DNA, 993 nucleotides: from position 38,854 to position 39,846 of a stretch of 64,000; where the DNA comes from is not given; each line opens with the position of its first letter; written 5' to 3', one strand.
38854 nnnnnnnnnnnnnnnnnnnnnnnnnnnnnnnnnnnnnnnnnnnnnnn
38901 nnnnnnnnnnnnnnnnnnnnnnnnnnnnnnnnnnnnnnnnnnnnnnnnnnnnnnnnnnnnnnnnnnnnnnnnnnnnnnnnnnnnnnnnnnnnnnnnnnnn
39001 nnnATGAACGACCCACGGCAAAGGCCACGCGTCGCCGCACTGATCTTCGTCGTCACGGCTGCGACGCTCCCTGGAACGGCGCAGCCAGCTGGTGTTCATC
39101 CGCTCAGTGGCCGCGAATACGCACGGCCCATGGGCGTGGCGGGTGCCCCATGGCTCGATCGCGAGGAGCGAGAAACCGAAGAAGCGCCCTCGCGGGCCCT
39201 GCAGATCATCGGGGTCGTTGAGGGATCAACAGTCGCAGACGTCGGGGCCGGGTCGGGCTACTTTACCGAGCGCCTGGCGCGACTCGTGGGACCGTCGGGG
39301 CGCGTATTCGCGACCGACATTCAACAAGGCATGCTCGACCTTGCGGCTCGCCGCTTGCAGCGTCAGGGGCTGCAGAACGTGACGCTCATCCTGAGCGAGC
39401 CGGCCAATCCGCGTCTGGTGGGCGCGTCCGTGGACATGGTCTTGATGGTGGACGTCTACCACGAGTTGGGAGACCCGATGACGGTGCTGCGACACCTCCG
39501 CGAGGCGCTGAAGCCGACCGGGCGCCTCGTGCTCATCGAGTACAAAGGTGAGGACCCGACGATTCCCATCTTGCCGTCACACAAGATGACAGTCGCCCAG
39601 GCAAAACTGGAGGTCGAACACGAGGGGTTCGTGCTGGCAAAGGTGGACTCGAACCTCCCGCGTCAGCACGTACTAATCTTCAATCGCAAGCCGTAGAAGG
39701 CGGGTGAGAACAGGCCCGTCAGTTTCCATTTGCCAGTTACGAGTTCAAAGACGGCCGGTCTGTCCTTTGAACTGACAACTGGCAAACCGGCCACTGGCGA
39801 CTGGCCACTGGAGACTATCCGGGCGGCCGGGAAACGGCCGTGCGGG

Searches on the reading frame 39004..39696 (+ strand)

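Call 9: search_protein_families(library=pfam, proteins=[window:39004-39696:+], max_evalue=0.01)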
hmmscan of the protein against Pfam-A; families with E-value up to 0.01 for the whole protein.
window:39004-39696:+ (230 aa): 18 families
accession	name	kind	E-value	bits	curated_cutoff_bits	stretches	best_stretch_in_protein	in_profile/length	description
PF13847.12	Methyltransf_31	-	4.3e-17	62.6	27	1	74-187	4-119/145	Methyltransferase domain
PF08242.18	Methyltransf_12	-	3.6e-16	60.1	30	1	79-175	2-98/98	Methyltransferase domain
PF13649.12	Methyltransf_25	-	4.7e-16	59.7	27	1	77-173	1-97/97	Methyltransferase domain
PF08241.18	Methyltransf_11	-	6.4e-15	56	21.2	1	79-177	2-95/95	Methyltransferase domain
PF01209.24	Ubie_methyltran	-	2.8e-14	53.5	20.1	1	67-181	41-155/233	ubiE/COQ5 methyltransferase family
PF01135.25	PCMT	-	2e-09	38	20.3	1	64-131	64-131/210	Protein-L-isoaspartate(D-aspartate) O-methyltransferase (PCMT)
PF13489.12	Methyltransf_23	-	1.9e-07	31.4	27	1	73-184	22-123/164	Methyltransferase domain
PF08704.16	GCD14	-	7.9e-07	29.4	26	1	69-172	36-138/247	tRNA methyltransferase complex GCD14 subunit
PF01728.25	FtsJ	-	7.5e-06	26.4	24.1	1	71-126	19-70/181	FtsJ-like methyltransferase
PF05219.18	DREV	-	7.9e-06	25.6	26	1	74-177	95-186/265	DREV methyltransferase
PF08003.17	Methyltransf_9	-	8.6e-05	22.1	23.8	1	63-178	105-218/315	Protein of unknown function (DUF1698)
PF00891.24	Methyltransf_2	-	0.0003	20.6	22.3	1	75-180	64-167/210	O-methyltransferase domain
PF01189.24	Methyltr_RsmB-F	-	0.00034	20.8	27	1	71-148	6-85/199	16S rRNA methyltransferase RsmB/F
PF05175.20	MTS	-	0.00061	19.9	23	1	74-180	32-141/170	Methyltransferase small domain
PF12847.13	Methyltransf_18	-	0.0017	18.8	27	1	68-135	8-76/151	Methyltransferase domain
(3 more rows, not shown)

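Call 56: search_protein_families(library=ncbifam, proteins=[window:39004-39696:+], max_evalue=0.01)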
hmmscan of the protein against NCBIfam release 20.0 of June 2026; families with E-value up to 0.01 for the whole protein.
window:39004-39696:+ (230 aa): 43 families (the best 25 are shown)
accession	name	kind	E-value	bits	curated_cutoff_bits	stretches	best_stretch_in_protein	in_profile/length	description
NF001240.0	PRK00216.1-1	equivalog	1.2e-14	54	378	1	66-181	56-172/251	bifunctional demethylmenaquinone methyltransferase/2-methoxy-6-polyprenyl-1,4-benzoquinol methylase UbiE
NF041537.1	ArsM_AhpD_UU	exception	3.7e-13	49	510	1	71-178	74-181/345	arsenite methyltransferase/AhpD domain selenoprotein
NF047649.1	MTase_UXPK_star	exception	2.3e-12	46.5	460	1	72-178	76-182/283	methyltransferase/UXPK-star double selenoprotein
TIGR02752.1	MenG_heptapren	equivalog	2.5e-12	46.8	419.85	1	65-188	37-158/231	demethylmenaquinone methyltransferase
NF001243.0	PRK00216.1-4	equivalog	2.8e-12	46.5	235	1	64-188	38-160/237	demethylmenaquinone methyltransferase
NF052510.1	methyltran_MpqE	exception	7e-12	45.2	335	1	64-181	37-155/234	methyl-plastoquinone biosynthesis methyltransferase MpqE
TIGR04364.1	methyltran_FxLD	equivalog_domain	2.1e-11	43.5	320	1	68-176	77-178/394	methyltransferase, FxLD system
NF008823.0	PRK11873.1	subfamily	4e-11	42.9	263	1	68-177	72-181/272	arsenite methyltransferase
NF041536.1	ArsM_DUF2284_UU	exception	5.1e-11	41.6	575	1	71-178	74-181/459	arsenite methyltransferase/DUF2284 domain selenoprotein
NF043040.1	corrin_prot_MT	hypoth_equivalog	1.2e-10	41.2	180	1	72-178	39-148/216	corrinoid protein-associated methyltransferase CpaM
NF001244.0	PRK00216.1-5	equivalog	2.8e-10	39.9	216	1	65-184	40-160/236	bifunctional demethylmenaquinone methyltransferase/2-methoxy-6-polyprenyl-1,4-benzoquinol methylase UbiE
NF053511.1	tRNA_U34_MnmM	equivalog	3.4e-10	39.8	135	1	71-131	15-76/183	tRNA 5-(aminomethyl)-2-thiouridylate-methyltransferase MnmM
NF038261.1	rhodoquin_RquA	equivalog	1.5e-09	37.9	175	1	73-195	49-171/218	rhodoquinone biosynthesis methyltransferase RquA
TIGR02072.1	BioC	equivalog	5.7e-09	36.1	184.95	1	73-177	34-132/244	malonyl-ACP O-methyltransferase BioC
TIGR01934.1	MenG_MenH_UbiE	subfamily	6.3e-09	35.4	158.35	1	65-182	31-146/223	ubiquinone/menaquinone biosynthesis methyltransferase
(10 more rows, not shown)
